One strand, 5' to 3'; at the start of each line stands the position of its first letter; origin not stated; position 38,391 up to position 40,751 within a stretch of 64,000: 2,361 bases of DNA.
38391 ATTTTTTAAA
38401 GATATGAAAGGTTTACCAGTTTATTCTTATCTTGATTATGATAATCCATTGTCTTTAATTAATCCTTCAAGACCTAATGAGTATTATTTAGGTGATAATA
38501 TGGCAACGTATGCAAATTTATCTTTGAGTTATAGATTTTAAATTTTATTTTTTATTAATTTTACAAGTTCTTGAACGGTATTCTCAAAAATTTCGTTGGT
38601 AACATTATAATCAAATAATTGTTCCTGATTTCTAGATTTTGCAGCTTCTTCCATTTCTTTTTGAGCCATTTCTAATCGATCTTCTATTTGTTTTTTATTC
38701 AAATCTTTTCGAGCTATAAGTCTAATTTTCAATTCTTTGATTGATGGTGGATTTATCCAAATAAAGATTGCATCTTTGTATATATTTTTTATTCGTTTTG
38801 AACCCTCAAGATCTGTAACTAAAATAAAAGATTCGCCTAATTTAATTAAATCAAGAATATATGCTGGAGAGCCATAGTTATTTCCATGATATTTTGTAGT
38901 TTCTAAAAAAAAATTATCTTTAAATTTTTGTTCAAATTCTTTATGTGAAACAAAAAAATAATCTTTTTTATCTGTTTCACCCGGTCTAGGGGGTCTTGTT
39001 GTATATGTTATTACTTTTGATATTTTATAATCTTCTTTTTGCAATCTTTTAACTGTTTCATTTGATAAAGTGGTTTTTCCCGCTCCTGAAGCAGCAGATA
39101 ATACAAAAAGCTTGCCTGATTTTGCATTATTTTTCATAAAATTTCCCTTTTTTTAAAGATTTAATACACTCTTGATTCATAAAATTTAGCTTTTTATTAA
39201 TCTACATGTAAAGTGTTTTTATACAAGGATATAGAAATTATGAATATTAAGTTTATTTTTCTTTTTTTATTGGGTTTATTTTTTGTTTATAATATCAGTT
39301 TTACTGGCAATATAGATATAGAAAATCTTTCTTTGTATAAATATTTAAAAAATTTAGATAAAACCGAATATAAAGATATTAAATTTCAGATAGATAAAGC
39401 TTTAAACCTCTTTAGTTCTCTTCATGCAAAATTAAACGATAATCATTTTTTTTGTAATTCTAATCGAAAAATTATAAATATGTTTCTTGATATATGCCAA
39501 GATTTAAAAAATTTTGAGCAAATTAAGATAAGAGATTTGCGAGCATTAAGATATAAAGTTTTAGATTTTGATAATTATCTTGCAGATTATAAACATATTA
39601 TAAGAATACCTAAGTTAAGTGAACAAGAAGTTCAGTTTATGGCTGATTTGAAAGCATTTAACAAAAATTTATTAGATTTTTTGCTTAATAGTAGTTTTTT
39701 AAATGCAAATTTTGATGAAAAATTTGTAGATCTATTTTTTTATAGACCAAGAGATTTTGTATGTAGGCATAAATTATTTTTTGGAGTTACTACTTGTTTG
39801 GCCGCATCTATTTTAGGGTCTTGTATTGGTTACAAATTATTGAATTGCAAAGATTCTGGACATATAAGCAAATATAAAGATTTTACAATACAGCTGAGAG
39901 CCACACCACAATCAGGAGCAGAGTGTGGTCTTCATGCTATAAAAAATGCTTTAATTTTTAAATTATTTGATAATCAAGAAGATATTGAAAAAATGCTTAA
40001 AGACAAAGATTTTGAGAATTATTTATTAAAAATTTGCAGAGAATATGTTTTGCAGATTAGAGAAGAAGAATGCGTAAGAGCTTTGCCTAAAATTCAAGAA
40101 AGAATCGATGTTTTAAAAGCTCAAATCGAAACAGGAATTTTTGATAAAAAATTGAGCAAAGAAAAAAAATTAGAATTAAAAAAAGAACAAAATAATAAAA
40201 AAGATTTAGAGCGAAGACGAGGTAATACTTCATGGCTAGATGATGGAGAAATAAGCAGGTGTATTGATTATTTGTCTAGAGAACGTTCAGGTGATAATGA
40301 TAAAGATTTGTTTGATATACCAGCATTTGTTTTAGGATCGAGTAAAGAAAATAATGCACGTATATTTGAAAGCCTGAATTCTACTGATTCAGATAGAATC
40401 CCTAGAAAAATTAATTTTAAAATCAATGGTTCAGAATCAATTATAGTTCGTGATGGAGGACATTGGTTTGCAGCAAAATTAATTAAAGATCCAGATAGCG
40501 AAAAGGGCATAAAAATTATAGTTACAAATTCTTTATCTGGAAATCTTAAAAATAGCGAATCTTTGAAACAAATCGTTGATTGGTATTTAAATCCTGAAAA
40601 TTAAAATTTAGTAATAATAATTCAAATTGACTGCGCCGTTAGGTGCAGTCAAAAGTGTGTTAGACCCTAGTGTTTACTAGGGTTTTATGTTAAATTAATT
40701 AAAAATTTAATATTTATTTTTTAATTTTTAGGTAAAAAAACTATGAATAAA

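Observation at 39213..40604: Membrane-anchored Josephin-like cysteine protease (candidate deubiquitinase effector)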

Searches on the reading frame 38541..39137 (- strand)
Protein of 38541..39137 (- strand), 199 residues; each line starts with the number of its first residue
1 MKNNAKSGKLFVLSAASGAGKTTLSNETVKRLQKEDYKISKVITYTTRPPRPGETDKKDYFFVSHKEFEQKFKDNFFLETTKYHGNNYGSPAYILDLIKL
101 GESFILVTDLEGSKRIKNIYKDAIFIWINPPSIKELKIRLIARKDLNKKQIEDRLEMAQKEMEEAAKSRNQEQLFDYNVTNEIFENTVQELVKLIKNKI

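Call 26: search_protein_families(library=pfam, proteins=[window:38541-39137:-], max_evalue=0.001)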
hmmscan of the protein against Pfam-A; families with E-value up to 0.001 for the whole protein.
window:38541-39137:- (199 aa): 2 families
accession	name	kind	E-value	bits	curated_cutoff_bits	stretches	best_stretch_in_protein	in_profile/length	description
PF00625.27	Guanylate_kin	-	1.9e-34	119.4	25.2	1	8-197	2-181/182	Guanylate kinase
PF24883.2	NPHP3_N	-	0.00071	20.2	24.8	0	3-40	17-54/164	Nephrocystin 3, N-terminal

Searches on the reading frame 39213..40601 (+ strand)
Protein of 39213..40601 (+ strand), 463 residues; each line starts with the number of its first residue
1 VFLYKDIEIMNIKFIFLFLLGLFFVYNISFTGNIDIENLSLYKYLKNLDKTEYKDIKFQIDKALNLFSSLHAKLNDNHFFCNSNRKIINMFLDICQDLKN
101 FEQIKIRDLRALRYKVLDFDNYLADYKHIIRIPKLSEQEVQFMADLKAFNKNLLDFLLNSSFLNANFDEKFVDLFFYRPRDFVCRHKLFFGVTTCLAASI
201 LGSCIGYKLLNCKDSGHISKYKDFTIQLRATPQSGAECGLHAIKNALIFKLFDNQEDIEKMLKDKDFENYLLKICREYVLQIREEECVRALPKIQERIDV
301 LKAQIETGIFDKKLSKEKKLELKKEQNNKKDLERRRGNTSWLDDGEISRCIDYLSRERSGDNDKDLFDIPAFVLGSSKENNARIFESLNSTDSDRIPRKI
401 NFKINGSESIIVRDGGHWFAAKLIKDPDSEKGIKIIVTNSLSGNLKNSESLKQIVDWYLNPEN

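Call 3: search_protein_families(library=pfam, proteins=[window:39213-40601:+], max_evalue=10)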
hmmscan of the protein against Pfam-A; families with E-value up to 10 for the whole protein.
window:39213-40601:+ (463 aa): 2 families
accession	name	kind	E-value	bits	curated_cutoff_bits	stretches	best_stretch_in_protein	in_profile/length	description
PF15120.11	SPACA9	-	0.00048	20.3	25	1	76-101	51-78/164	Sperm acrosome-associated protein 9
PF17380.7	DUF5401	-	0.84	8.1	25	1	275-336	431-492/721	Family of unknown function (DUF5401)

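Call 5: search_protein_families(library=ncbifam, proteins=[window:39213-40601:+], max_evalue=10)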
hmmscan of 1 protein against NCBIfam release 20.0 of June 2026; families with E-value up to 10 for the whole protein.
window:39213-40601:+ (463 aa): 0 families

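Call 6: find_homologous_proteins(query=window:39213-40601:+, max_evalue=0.01)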
Query window:39213-40601:+ (463 aa): 2 proteins with E <= 0.01 among 8000 candidates.
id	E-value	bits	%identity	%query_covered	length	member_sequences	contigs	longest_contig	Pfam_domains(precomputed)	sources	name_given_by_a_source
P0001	0.0e+0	1010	100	98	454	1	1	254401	-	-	-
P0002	7.7e-168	577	62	97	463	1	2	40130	-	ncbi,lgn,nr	ncbi:hypothetical protein K9M16_03655 [Candidatus Babeliales bacterium]|nr:hypothetical protein [Can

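Call 16: find_homologous_proteins(query=A2, max_evalue=0.01)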
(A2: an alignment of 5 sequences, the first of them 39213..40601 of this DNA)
Query A2 (5 sequences) (463 aa, profile of the alignment): 3 proteins with E <= 0.01 among 8000 candidates.
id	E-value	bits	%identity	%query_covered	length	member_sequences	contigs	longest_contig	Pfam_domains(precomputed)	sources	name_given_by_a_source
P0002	5.0e-201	687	62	97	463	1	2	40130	-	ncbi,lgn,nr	ncbi:hypothetical protein K9M16_03655 [Candidatus Babeliales bacterium]|nr:hypothetical protein [Can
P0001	1.7e-190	652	100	98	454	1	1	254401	-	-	-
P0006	1.2e-160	553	24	65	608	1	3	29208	-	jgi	-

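Call 27: predict_structure(alignment_id=A2)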
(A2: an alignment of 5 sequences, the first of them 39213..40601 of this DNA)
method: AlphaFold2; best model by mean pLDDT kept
length: 463 residues; sequences in the alignment: 5
mean_pLDDT: 62.9   pTM: 0.46
mean pLDDT of the five models: 62.9, 61.4, 59.9, 56.2, 48.7
residues with pLDDT >= 90: 16; 70-90: 196; 50-70: 107; < 50: 144
segments of 3 or more residues with pLDDT < 50: 1-56, 79-83, 100-104, 131-133, 165-222, 356-366
pLDDT, mean of each block of 10 residues (from residue 1): 27 36 30 34 40 47 60 57 64 65 55 82 70 62 79 65 47 34 42 41 37 30 64 62 81 80 73 72 77 92 85 85 90 77 61 50 52 73 76 66 86 79 82 78 65 84 50
secondary structure, 60 per line:
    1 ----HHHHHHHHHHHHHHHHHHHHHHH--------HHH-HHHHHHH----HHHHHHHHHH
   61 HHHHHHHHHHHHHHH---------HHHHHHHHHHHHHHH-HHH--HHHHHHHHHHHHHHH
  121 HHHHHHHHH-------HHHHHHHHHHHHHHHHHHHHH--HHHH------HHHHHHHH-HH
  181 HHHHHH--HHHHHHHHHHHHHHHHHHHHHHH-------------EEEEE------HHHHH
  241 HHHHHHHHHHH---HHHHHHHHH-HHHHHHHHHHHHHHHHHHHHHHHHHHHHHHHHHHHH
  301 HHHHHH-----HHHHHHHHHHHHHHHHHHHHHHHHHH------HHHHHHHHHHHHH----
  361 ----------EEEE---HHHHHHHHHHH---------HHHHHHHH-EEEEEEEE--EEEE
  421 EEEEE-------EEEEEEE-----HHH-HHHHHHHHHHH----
elements in order: H5-27 H40-46 H51-75 H85-99 H106-129 H137-157 H160-163 H170-177 H179-186 H189-211 E225-229 H236-251 H255-263 H265-306 H312-337 H344-356 E371-374 H378-388 H398-405 E407-414 E417-425 E433-439 H449-459

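Call 30: fold_search(model_id=the predicted structure, library=pdb)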
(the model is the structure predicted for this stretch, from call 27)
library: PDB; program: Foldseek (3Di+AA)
matches with E <= 10: 171; with E <= 0.001: 0
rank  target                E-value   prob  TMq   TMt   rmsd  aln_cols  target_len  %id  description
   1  7pqh_G                3.7e-01  0.18  0.14  0.08  20.0       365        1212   10  Cryo-EM structure of Saccharomyces cerevisiae TOROID (TORC1 Organized in Inhibited Domains). (released 2023-01-18)
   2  2qb7_B                7.4e-01  0.13  0.12  0.13  11.3       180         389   10  Saccharomyces cerevisiae cytosolic exopolyphosphatase, phosphate complex (released 2007-12-11)
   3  9faj_B                8.2e-01  0.60  0.17  0.21   7.8       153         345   11  CryoEM structure of human full-length alpha1beta3gamma2 GABA(A) receptor in complex with GARLH4, the TMD of Neuroligin (released 2025-07-02)
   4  6qj1                  1.2e+00  0.06  0.10  0.11  19.9       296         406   14  Crystal structure of the C. thermophilum condensin Smc2 ATPase head (crystal from I) (released 2019-07-03)
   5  8otx_A                1.6e+00  0.07  0.12  0.06  22.9       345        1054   14  Cryo-EM structure of Strongylocentrotus purpuratus sperm-specific Na+/H+ exchanger SLC9C1 in nanodisc (released 2023-11-01)
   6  9eqg_B                1.7e+00  0.15  0.14  0.18   8.9       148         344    7  CryoEM structure of human full-length alpha1beta3gamma2L GABA(A)R in complex with GABA and puerarin (released 2024-09-18)
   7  9qxt_A                1.9e+00  0.04  0.11  0.08  53.0       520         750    9  E. coli JetABC dimer in the DNA boarding-holding state (released 2025-10-01)
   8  8vc9_E                2.0e+00  0.07  0.09  0.11  25.4       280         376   12  Hybrid response regulator LvrB from Leptospira / phosphorylated REC form (released 2024-12-18)
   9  6qj0                  2.1e+00  0.02  0.07  0.07  20.5       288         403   15  Crystal structure of the C. thermophilum condensin Smc2 ATPase head (crystal form II) (released 2019-07-03)
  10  5kxi_A                2.2e+00  0.08  0.11  0.13  11.8       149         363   12  X-ray structure of the human Alpha4Beta2 nicotinic receptor (released 2016-09-28)
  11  9faw_A                2.3e+00  0.28  0.15  0.19   8.0       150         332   11  CryoEM structure of human full-length beta3gamma2 GABA(A) receptor in complex with GARLH4, the TMD of Neuroligin2, HEP (released 2025-07-02)
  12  7pqh_J                2.3e+00  0.08  0.14  0.07  20.0       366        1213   10  Cryo-EM structure of Saccharomyces cerevisiae TOROID (TORC1 Organized in Inhibited Domains). (released 2023-01-18)
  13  6li0                  2.3e+00  0.06  0.12  0.12  20.4       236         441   12  Crystal structure of GPR52 in complex with agonist c17 (released 2020-02-26)
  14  2oc5                  2.4e+00  0.05  0.09  0.15  23.6       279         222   13  Crystal structure of a ferritin-like protein (pmt1231) from prochlorococcus marinus str. mit 9313 at 1.68 A resolution (released 2007-02-13)
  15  9fau_E                2.6e+00  0.25  0.15  0.20   7.7       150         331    9  CryoEM structure of human full-length beta3gamma2 GABA(A) receptor in complex with GARLH4, the TMD of Neuroligin2 and  (released 2025-07-02)
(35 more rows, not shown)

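Call 55: find_related_loci(query=A2, collection=genome_contigs, flank=6000)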
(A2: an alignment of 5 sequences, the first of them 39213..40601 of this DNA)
Query A2 (463 aa) in genome_contigs; peptide patterns used: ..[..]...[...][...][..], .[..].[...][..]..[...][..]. (x = any residue, [..] = any of these).
24 stretches matched a pattern; 2 encode a relative of the query (tblastn E <= 1e-3); 1 distinct loci.
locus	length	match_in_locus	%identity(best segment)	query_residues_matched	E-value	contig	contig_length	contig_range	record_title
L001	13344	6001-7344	31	9-462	6e-46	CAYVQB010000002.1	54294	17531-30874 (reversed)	MAG TPA_asm: uncultured Pseudomonadota bacterium isolate binchicken_co181_168 genome assembly, contig: NODE_634_length_5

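Call 56: find_related_loci(query=A2, collection=metagenome_contigs, flank=6000)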
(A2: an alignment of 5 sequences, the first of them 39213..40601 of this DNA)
Query A2 (463 aa) in metagenome_contigs; peptide patterns used: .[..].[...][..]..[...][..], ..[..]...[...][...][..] (x = any residue, [..] = any of these).
99 stretches matched a pattern; 2 encode a relative of the query (tblastn E <= 1e-3); 2 distinct loci.
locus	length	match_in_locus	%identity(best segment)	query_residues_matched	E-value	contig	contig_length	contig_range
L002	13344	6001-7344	31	9-462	5e-46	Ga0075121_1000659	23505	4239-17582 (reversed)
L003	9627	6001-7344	31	9-462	5e-46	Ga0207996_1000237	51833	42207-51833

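Call 58: find_encoding_contigs(protein=P0002, flank=6000, max_places=3)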
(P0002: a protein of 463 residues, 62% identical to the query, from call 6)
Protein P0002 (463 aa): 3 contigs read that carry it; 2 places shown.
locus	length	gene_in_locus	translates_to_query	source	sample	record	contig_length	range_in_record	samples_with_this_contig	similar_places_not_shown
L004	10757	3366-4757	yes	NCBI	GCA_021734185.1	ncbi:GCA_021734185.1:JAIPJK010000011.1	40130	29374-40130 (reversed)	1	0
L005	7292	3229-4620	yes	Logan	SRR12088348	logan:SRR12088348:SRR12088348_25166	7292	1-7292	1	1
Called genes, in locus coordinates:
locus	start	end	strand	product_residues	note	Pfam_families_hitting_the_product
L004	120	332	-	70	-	-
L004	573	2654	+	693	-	-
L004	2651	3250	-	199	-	PF00625:Guanylate_kin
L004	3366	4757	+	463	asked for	-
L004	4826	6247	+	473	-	PF00587:tRNA-synt_2b, PF03129:HGTP_anticodon, PF09180:ProRS-C_1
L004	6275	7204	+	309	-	PF02899:Phage_int_SAM_1, PF13495:Phage_int_SAM_4, PF00589:Phage_integrase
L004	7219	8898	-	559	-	PF09820:AAA-ATPase_like, PF08011:PDDEXK_9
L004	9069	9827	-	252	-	-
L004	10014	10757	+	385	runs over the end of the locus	PF13173:AAA_14, PF13635:DUF4143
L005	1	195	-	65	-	?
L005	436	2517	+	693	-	-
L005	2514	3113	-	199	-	PF00625:Guanylate_kin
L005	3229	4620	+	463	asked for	-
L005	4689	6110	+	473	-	PF00587:tRNA-synt_2b, PF03129:HGTP_anticodon, PF09180:ProRS-C_1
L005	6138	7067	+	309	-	PF02899:Phage_int_SAM_1, PF13495:Phage_int_SAM_4, PF00589:Phage_integrase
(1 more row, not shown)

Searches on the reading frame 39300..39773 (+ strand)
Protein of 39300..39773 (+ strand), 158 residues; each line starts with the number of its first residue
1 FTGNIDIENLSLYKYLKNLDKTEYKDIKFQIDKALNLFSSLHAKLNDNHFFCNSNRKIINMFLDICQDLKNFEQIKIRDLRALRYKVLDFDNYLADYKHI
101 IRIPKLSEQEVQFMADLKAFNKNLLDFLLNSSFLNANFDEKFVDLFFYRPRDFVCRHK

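Call 98: search_solved_structures(query=A7, max_evalue=10)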
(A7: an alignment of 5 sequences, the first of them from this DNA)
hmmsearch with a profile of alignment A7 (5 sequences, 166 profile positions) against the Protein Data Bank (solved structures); distinct sequences matched with E-value up to 10: 2.
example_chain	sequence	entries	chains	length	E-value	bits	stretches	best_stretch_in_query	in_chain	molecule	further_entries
1m5i_A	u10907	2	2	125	0.058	16.8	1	15-112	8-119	APC protein | Adenomatous polyposis coli protein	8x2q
3lhp_S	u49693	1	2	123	0.93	12.9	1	17-104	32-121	4E10_D0_1ISEA_004_N (T93)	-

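Call 99: search_protein_families(library=pfam, alignment_id=A7, max_evalue=1)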
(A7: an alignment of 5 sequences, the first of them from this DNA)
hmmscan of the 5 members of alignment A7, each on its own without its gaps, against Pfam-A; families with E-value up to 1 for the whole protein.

A. member 1, seq(158 aa): 2 families
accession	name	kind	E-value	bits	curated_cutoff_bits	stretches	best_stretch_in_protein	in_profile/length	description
PF15120.11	SPACA9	-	0.00031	20.9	25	1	46-72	50-78/164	Sperm acrosome-associated protein 9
PF17111.11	PigL_N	-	0.028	14.3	27.2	1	36-103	65-131/209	Pigment biosynthesis cluster protein PigL N-terminal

B. families by the number of members that match (of 5 scanned): 6 families
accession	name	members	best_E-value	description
PF15120.11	SPACA9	2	0.00031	Sperm acrosome-associated protein 9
PF17111.11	PigL_N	1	0.028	Pigment biosynthesis cluster protein PigL N-terminal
PF14403.11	CP_ATPgrasp_2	1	0.08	Circularly permuted ATP-grasp type 2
PF17456.7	TcpS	1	0.15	Toxin-coregulated pilus protein S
PF02543.21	Carbam_trans_N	1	0.26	Carbamoyltransferase N-terminus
PF12651.13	RHH_3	1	0.27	Ribbon-helix-helix domain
